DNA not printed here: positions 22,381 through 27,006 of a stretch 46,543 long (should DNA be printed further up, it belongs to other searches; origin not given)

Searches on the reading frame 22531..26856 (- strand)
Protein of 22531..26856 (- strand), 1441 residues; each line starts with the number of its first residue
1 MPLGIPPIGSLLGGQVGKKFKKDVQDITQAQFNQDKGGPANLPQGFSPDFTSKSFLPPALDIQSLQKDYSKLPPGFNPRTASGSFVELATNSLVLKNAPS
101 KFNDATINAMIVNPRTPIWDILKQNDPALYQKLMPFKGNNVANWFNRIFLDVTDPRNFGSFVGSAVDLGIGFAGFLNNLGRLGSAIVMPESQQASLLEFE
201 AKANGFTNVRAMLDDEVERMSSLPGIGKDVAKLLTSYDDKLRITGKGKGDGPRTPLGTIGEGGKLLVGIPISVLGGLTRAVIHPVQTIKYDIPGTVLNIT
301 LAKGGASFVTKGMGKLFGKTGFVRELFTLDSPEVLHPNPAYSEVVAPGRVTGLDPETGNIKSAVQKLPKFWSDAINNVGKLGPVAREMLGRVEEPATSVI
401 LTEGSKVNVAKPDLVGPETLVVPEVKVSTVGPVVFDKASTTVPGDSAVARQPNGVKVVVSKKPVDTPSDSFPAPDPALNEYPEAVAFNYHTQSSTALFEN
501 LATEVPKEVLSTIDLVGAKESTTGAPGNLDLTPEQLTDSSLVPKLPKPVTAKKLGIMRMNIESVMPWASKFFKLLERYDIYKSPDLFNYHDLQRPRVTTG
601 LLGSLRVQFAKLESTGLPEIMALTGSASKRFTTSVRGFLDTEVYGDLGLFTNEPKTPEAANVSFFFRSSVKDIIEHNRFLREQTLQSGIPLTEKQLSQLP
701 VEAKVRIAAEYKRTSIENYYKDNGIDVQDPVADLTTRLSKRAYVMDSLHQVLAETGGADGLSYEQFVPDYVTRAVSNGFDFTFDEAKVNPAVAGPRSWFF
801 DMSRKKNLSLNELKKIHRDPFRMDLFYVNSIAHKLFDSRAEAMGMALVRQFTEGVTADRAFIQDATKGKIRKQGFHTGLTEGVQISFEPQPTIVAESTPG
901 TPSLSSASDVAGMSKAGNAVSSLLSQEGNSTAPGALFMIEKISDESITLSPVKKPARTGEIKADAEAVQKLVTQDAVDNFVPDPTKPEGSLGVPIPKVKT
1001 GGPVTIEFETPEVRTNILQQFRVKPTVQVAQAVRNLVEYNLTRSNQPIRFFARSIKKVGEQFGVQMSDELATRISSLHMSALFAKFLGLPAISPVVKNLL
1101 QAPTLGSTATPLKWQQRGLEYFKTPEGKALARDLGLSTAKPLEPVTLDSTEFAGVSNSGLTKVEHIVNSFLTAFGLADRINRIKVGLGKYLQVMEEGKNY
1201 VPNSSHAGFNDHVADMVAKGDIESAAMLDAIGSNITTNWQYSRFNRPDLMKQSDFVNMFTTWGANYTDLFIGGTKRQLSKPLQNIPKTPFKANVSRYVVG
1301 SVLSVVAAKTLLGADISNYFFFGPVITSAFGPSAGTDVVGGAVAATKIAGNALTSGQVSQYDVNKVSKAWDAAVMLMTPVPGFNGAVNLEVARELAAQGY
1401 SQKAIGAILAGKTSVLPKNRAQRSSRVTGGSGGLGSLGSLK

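Call 43: search_protein_families(library=phrogs, proteins=[window:22531-26856:-], max_evalue=0.001)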
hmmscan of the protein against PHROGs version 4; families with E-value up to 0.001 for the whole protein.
window:22531-26856:- (1441 aa): 0 families

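Call 44: search_protein_families(library=pfam, proteins=[window:22531-26856:-], max_evalue=0.01)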
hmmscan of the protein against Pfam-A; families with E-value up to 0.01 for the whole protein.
window:22531-26856:- (1441 aa): 0 families

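Call 45: search_solved_structures(query=window:22531-26856:-, max_evalue=1)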
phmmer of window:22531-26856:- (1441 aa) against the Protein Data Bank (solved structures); distinct sequences matched with E-value up to 1: 2.
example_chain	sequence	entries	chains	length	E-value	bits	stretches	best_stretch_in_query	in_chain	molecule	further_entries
2zd2_A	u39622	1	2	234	0.37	11.5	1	694-787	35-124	ATP12 ATPase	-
2p4x_A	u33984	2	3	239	0.39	11.5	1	694-786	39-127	ATP12 ATPase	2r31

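Call 79: find_homologous_proteins(query=window:22531-26856:-, max_evalue=0.001)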
Query window:22531-26856:- (1441 aa): 1 proteins with E <= 0.001 among 8000 candidates.
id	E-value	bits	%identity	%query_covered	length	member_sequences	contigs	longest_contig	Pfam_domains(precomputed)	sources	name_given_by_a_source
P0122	0.0e+0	3216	100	100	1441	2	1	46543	-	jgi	-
